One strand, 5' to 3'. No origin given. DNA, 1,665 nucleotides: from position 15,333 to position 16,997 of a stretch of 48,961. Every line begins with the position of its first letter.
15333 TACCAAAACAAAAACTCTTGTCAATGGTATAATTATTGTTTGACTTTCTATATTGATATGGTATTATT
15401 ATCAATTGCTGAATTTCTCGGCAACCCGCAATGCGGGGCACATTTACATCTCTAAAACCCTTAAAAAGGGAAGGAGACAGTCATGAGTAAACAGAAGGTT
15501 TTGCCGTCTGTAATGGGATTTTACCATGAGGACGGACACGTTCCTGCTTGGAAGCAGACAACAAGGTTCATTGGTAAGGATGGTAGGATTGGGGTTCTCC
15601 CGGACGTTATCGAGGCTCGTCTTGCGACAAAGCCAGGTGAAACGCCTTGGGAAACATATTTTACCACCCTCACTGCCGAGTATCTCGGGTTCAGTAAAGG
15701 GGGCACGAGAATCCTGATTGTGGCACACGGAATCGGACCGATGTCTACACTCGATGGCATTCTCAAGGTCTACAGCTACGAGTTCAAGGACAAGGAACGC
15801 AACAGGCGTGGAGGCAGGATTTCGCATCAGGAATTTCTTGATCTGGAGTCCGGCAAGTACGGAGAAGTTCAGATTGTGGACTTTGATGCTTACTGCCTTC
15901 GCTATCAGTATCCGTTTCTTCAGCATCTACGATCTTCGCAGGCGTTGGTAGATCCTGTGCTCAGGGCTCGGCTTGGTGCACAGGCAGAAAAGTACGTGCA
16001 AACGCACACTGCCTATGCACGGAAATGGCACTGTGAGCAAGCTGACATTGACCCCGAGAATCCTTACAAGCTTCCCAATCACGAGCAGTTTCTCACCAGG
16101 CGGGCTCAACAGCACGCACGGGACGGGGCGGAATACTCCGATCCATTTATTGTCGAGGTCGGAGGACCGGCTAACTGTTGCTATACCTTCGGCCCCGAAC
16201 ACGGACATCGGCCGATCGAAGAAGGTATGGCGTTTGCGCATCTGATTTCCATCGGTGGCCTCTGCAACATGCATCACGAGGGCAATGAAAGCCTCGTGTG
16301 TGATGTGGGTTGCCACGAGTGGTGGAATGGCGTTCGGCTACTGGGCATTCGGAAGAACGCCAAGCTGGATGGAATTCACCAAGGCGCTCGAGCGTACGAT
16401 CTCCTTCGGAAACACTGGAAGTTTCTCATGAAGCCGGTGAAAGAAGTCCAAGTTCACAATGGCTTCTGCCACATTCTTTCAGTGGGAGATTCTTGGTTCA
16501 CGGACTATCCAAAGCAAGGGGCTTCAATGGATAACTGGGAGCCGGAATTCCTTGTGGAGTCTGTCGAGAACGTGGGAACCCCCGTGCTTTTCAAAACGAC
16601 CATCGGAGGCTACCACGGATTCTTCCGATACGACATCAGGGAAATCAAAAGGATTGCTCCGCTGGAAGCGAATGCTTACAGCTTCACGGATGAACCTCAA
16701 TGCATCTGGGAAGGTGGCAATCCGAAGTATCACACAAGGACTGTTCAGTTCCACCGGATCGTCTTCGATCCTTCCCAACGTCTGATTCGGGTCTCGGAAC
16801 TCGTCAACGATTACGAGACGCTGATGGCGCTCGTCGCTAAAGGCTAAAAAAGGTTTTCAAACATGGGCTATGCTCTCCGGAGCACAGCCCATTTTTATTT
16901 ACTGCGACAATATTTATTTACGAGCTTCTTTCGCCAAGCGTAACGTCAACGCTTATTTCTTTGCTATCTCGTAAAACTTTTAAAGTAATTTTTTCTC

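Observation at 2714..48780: Fifteen GC-rich, self-contained expression cassettes occupy 11 intergenic sites of an AT-rich core chromosome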

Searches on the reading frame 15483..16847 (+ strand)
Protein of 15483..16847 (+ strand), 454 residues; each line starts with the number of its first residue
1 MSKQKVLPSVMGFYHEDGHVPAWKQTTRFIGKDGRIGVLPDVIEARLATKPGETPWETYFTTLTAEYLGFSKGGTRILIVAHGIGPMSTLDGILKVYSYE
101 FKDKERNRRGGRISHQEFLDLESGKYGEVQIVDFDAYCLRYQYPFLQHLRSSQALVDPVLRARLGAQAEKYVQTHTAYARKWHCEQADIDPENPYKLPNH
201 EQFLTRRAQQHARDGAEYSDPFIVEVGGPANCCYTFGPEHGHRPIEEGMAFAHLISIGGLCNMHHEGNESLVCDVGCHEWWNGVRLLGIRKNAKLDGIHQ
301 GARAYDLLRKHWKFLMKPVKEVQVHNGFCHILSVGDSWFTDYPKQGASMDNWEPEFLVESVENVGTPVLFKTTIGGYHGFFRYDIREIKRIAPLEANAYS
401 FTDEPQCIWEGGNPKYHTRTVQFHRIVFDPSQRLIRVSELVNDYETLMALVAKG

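Call 6: search_protein_families(library=pfam, max_evalue=0.1, proteins=[window:15483-16847:+])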
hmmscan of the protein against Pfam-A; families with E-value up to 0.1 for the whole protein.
window:15483-16847:+ (454 aa): 0 families

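Call 8: find_encoding_contigs(protein=window:15483-16847:+, flank=10000, max_places=10)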
Protein window:15483-16847:+ (454 aa): 23 contigs read that carry it; 10 places shown.
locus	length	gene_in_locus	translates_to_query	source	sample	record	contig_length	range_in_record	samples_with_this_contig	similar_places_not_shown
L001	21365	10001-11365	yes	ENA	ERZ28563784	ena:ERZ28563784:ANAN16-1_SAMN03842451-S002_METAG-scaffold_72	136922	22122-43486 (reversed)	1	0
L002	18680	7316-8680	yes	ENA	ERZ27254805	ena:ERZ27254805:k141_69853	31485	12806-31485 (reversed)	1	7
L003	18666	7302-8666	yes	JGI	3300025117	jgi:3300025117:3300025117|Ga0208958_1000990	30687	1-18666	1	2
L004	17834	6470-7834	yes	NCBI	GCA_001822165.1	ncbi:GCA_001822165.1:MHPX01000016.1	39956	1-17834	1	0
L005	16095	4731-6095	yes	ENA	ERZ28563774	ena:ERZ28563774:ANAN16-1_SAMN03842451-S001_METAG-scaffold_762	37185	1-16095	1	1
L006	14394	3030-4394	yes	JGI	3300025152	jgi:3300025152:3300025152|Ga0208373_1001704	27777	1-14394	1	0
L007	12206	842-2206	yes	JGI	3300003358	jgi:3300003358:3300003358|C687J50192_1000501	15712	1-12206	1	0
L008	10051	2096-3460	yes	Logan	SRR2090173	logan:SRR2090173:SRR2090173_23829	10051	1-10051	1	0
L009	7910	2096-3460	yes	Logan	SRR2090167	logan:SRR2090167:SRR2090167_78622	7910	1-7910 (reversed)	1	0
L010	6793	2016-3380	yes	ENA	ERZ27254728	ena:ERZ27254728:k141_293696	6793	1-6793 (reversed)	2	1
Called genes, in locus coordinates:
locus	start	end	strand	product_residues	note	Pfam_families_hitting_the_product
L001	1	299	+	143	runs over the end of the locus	-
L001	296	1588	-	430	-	PF00932:LTD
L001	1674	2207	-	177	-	-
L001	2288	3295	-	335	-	PF18915:DUF5667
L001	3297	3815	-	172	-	PF04542:Sigma70_r2, PF08281:Sigma70_r4_2, PF04545:Sigma70_r4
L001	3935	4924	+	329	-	PF16184:Cadherin_3 (faint), PF17803:Cadherin_4, PF17892:Cadherin_5, PF17963:Big_9, PF17803:Cadherin_4, PF17892:Cadherin_5, PF17963:Big_9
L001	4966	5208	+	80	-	-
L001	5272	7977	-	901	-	PF02861:Clp_N, PF23569:NBD_SMAX1, PF00004:AAA, PF17871:AAA_lid_9, PF00004:AAA, PF07724:AAA_2, PF07728:AAA_5, PF10431:ClpB_D2-small, +6 more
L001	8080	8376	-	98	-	-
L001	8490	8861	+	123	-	-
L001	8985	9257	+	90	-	-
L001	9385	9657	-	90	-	-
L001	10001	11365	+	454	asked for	-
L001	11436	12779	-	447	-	PF00089:Trypsin, PF10459:Peptidase_S46 (faint), PF13365:Trypsin_2, PF13180:PDZ_2, PF00595:PDZ, PF17820:PDZ_6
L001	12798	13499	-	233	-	PF00535:Glycos_transf_2, PF10111:Glyco_tranf_2_2 (weak), PF13641:Glyco_tranf_2_3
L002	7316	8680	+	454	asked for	-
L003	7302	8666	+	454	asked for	-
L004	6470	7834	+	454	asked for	-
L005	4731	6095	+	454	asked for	-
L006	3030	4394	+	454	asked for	-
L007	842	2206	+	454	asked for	-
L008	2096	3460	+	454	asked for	-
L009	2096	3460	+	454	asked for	-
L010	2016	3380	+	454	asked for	-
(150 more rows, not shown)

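Call 9: find_homologous_proteins(query=window:15483-16847:+)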
Query window:15483-16847:+ (454 aa): 340 proteins with E <= 0.001 among 4933 candidates; the best 120 are listed.
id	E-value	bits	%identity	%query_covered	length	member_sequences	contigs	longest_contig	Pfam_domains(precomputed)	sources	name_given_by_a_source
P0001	6.1e-277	937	85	100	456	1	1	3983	-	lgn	-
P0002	1.0e-269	913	83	100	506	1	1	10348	-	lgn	-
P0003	2.8e-261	885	82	100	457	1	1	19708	-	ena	-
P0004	1.5e-227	774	71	100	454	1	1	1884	-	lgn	-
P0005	4.4e-197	673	61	100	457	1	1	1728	-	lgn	-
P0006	7.9e-197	673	61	100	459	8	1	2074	-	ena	-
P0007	2.9e-196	671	60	100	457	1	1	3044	-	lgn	-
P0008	1.0e-193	662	61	100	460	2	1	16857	-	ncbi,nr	ncbi:hypothetical protein KKH81_02990 [Patescibacteria group bacterium]|nr:hypothetical protein [Pat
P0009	1.3e-193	662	61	100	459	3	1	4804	-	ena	-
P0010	5.9e-192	657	62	100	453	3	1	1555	-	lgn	-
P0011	6.9e-192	656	60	100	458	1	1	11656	-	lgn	-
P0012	1.6e-190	652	61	100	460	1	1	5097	-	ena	-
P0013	8.7e-188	643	60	98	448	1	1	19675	-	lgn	-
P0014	4.1e-187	641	61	99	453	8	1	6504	-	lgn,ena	-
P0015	2.1e-186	638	60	100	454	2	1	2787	-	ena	-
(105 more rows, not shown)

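Call 11: find_related_loci(query=window:15483-16847:+, collection=genome_contigs, flank=10000)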
Query window:15483-16847:+ (454 aa) in genome_contigs; peptide patterns used: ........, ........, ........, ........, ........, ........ (x = any residue, [..] = any of these).
13 stretches matched a pattern, but none encodes a relative of the query by tblastn (E <= 1e-3).
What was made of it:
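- Tried and rejected: genome_contigs scan with GC9 alone (call 11).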

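Call 13: find_related_loci(query=A1, collection=genome_contigs, flank=10000)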
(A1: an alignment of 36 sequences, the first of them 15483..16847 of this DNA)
Query A1 (454 aa) in genome_contigs; peptide patterns used: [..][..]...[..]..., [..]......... (x = any residue, [..] = any of these).
62 stretches matched a pattern; 53 encode a relative of the query (tblastn E <= 1e-3); 53 distinct loci.
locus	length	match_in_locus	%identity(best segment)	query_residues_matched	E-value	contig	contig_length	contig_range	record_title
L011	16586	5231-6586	61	2-453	0e+0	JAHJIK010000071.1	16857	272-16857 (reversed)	MAG: Patescibacteria group bacterium isolate Modern_marine_planktonic.mb.9 Modern_marine_plank.mb.9_k141_691015, whole g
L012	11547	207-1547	59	2-453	0e+0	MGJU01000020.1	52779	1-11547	MAG: Candidatus Yanofskybacteria bacterium RIFCSPHIGHO2_02_FULL_43_17 rifcsphigho2_02_scaffold_647, whole genome shotgun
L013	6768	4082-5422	61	2-453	0e+0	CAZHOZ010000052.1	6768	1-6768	MAG TPA_asm: uncultured Candidatus Saccharibacteria bacterium isolate binchicken_co16_307 genome assembly, contig: NODE_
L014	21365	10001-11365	57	1-453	3e-180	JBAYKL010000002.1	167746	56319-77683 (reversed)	MAG: Candidatus Paceibacterota bacterium isolate SO_2016_GW1_79 scaffold00181_OW334_2016, whole genome shotgun sequence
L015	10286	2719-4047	58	5-453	3e-172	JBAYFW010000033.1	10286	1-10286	MAG: Candidatus Paceibacterota bacterium isolate SO_2016_GW1_110 scaffold11883_OW334_2016, whole genome shotgun sequence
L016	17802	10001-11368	56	1-453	1e-171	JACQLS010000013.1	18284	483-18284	MAG: Parcubacteria group bacterium isolate NC_groundwater_1209_Ag_S-0.1um_50_38 S_p1_S3_coassembly_k141_544404, whole ge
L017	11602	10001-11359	56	9-452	4e-171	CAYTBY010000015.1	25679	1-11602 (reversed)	MAG TPA_asm: uncultured Candidatus Saccharibacteria bacterium isolate SRP178908_co1_2 genome assembly, contig: NODE_1154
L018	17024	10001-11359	56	3-453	3e-170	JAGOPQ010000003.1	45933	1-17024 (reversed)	MAG: Candidatus Paceibacterota bacterium isolate Gw_Eff_bin_121 Gw_Eff_1255_length_45933_cov_6.188425, whole genome shot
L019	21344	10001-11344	53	2-453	2e-167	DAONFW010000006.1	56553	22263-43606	MAG TPA_asm: Candidatus Paceibacterota bacterium isolate AMR_MDS_3833 NODE_467_length_56553_cov_11.444564, whole genome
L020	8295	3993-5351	53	2-453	3e-165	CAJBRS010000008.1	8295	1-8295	uncultured bacterium isolate I-1_bin-176 genome assembly, contig: bin-176:008/133, whole genome shotgun sequence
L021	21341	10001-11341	53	2-451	4e-163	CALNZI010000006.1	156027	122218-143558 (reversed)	MAG: Candidatus Paceibacterota bacterium isolate LOGT_bin.0037 genome assembly, contig: contig_25472, whole genome shotg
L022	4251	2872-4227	51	1-451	3e-156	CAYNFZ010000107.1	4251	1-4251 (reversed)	MAG TPA_asm: uncultured Pseudomonadales bacterium isolate SRP214966_co4_92 genome assembly, contig: NODE_34079_length_42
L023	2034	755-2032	53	10-435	1e-157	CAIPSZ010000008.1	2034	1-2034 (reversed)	Candidatus Kerfeldbacteria bacterium isolate T7-022_bin-570 genome assembly, contig: bin-570:008/195, whole genome shotg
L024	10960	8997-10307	50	11-454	5e-144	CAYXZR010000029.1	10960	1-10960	MAG TPA_asm: uncultured Gammaproteobacteria bacterium isolate SRP334346_co1_99 genome assembly, contig: NODE_4773_length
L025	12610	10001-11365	49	1-453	3e-143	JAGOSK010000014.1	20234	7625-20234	MAG: Candidatus Paceibacterota bacterium isolate Gw_Eff_bin_316 Gw_Eff_5531_length_20234_cov_25.566967, whole genome sho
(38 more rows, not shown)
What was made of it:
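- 15365..16899 (+): GC9 cassette: promoter, about 85-nt leader, ORF 15483-16847 (454 aa), terminator. More than 340 homologues at 50-85% in Patescibacteria (calls 9, 13).
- Tried and rejected: The alignment-based scan (call 13) found 53 loci.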

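Call 22: predict_structure(alignment_id=A1)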
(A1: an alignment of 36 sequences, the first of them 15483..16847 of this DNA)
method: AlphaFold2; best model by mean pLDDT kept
length: 454 residues; sequences in the alignment: 36
mean_pLDDT: 90.3   pTM: 0.84
mean pLDDT of the five models: 90.3, 89.6, 87.5, 85.2, 84.5
residues with pLDDT >= 90: 320; 70-90: 116; 50-70: 14; < 50: 4
segments of 3 or more residues with pLDDT < 50: 1-4
pLDDT, mean of each block of 10 residues (from residue 1): 63 90 93 96 97 93 96 95 96 90 75 96 97 90 78 95 97 98 93 90 92 95 90 81 91 95 89 89 89 90 88 90 73 92 82 91 96 89 92 95 93 93 94 90 90 80
secondary structure, 60 per line:
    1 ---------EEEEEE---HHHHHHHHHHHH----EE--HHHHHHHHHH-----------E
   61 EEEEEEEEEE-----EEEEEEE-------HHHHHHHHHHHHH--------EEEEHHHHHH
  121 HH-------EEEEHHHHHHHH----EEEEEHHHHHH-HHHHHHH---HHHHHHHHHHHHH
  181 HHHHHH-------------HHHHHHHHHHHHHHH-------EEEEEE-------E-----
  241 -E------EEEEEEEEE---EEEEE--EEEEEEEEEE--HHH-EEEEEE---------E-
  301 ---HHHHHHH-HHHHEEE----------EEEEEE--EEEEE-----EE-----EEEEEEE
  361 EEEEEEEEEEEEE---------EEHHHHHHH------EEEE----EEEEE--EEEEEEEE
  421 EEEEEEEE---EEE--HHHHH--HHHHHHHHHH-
elements in order: E10-15 H19-30 H39-48 E60-70 E76-82 H90-102 E111-114 H115-122 E130-133 H134-141 E146-150 H151-156 H158-164 H168-186 H200-214 E222-227 E249-257 E261-265 E268-277 E284-289 H304-310 H312-315 E316-318 E329-334 E337-341 E354-373 H385-391 E398-401 E406-410 E413-428 E432-434 H437-441 H444-453

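Call 27: fold_search(model_id=the predicted structure, library=pdb)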
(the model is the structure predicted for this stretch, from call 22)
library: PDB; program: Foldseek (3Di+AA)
matches with E <= 10: 590; with E <= 0.001: 1
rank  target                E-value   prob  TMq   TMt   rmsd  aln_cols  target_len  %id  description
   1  5ioo_A                3.7e-08  1.00  0.35  0.70   7.3       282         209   16  Accommodation of massive sequence variation in Nanoarchaeota by the C-type lectin fold (released 2016-11-09)
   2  3tpu_B                9.4e-02  0.04  0.06  0.10  19.7       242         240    7  42F3 p5E8/H2-Ld complex (released 2011-12-07)
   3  5nmd_B                1.3e-01  0.04  0.07  0.11  18.3       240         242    8  868 TCR Specific for HLA A02 presenting HIV Epitope SLYNTVATL (released 2017-11-15)
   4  2nts_P                1.3e-01  0.04  0.07  0.11  19.5       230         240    8  Crystal Structure of SEK-hVb5.1 (released 2007-06-26)
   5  4e41_J                1.3e-01  0.03  0.07  0.10  19.6       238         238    7  Structural basis for the recognition of mutant self by a tumor-specific, MHC class II-restricted T cell receptor G4 (released 2012-08-29)
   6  3o8x_D                1.4e-01  0.04  0.06  0.10  19.8       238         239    8  Recognition of Glycolipid Antigen by iNKT Cell TCR (released 2010-09-29)
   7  8dnt_B                1.4e-01  0.03  0.07  0.11  18.9       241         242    8  SARS-CoV-2 specific T cell receptor (released 2023-07-19)
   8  5nme_J                1.6e-01  0.04  0.07  0.12  20.0       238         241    7  868 TCR in complex with HLA A02 presenting SLYNTVATL (released 2017-11-15)
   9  4gaf_B                1.6e-01  0.04  0.06  0.08  20.0       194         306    8  Crystal structure of EBI-005, a chimera of human IL-1beta and IL-1Ra, bound to human Interleukin-1 receptor type 1 (released 2013-02-20)
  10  3vwk_D                2.0e-01  0.04  0.07  0.12  19.7       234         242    7  Ternary crystal structure of the human NKT TCR-CD1d-4'deoxy-alpha-galactosylceramide complex (released 2012-10-03)
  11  3vxq_B                2.0e-01  0.03  0.07  0.11  19.7       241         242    7  H27-14 TCR specific for HLA-A24-Nef134-10 (released 2013-10-23)
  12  5nmf_E                2.2e-01  0.03  0.07  0.12  20.5       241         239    7  868 TCR in complex with HLA A02 presenting SLYNTIATL (released 2017-11-15)
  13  3arf_D                2.2e-01  0.03  0.07  0.11  19.7       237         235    8  Ternary crystal structure of the mouse NKT TCR-CD1d-C20:2 (released 2011-03-30)
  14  4e41_E                2.2e-01  0.03  0.07  0.11  19.2       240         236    6  Structural basis for the recognition of mutant self by a tumor-specific, MHC class II-restricted T cell receptor G4 (released 2012-08-29)
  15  6uln_E                2.4e-01  0.03  0.07  0.12  19.3       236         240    7  Molecular basis for tumor infiltrating TCR recognition of hotspot KRAS-G12D mutation (released 2020-05-27)
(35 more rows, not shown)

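Call 30: find_encoding_contigs(protein=P0003, flank=10000, max_places=2)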
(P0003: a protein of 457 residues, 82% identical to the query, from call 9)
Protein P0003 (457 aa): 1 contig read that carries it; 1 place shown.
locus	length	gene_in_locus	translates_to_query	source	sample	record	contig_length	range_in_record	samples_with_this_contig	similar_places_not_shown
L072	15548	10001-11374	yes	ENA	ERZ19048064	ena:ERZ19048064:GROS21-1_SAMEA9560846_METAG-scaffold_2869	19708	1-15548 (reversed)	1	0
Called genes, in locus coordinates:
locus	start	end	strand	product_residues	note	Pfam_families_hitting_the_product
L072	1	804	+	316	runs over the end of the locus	-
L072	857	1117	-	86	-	PF02201:SWIB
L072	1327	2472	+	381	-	PF01409:tRNA-synt_2d, PF03147:FDX-ACB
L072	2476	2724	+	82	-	-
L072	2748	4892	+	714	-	PF02518:HATPase_c, PF00204:DNA_gyraseB, PF01751:Toprim, PF00986:DNA_gyraseB_C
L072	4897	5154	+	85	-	PF02575:YbaB_DNA_bd (weak)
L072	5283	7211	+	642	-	PF00330:Aconitase, PF00694:Aconitase_C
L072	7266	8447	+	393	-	PF00180:Iso_dh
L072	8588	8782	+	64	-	PF00584:SecE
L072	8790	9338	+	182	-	PF02357:NusG, PF00467:KOW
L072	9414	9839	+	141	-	PF03946:Ribosomal_L11_N, PF00298:Ribosomal_L11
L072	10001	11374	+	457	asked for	-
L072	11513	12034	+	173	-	PF00383:dCMP_cyt_deam_1, PF14437:MafB19-deam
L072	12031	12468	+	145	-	PF00692:dUTPase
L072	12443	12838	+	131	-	PF03819:MazG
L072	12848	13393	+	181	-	PF13238:AAA_18, PF21448:DNMK (faint)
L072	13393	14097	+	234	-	PF02223:Thymidylate_kin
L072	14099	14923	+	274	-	PF00303:Thymidylat_synt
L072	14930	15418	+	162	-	PF00186:DHFR_1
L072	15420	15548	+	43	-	?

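Call 31: find_encoding_contigs(protein=P0002, flank=10000, max_places=2)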
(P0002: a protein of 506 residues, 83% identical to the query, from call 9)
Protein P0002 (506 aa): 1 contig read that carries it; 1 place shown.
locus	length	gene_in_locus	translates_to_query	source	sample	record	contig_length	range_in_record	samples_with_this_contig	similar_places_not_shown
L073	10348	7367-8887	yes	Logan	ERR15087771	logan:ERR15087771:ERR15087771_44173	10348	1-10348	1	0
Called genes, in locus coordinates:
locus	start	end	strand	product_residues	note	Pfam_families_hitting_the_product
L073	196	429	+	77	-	-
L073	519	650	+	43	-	-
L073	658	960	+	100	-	-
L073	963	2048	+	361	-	-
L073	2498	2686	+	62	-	-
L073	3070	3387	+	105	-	-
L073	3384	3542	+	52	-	-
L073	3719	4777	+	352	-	PF00145:DNA_methylase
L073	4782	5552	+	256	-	PF11463:R-HINP1I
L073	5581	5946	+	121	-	PF03852:Vsr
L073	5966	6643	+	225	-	-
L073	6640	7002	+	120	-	-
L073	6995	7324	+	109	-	-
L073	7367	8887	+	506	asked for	-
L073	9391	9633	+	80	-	-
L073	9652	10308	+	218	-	PF00589:Phage_integrase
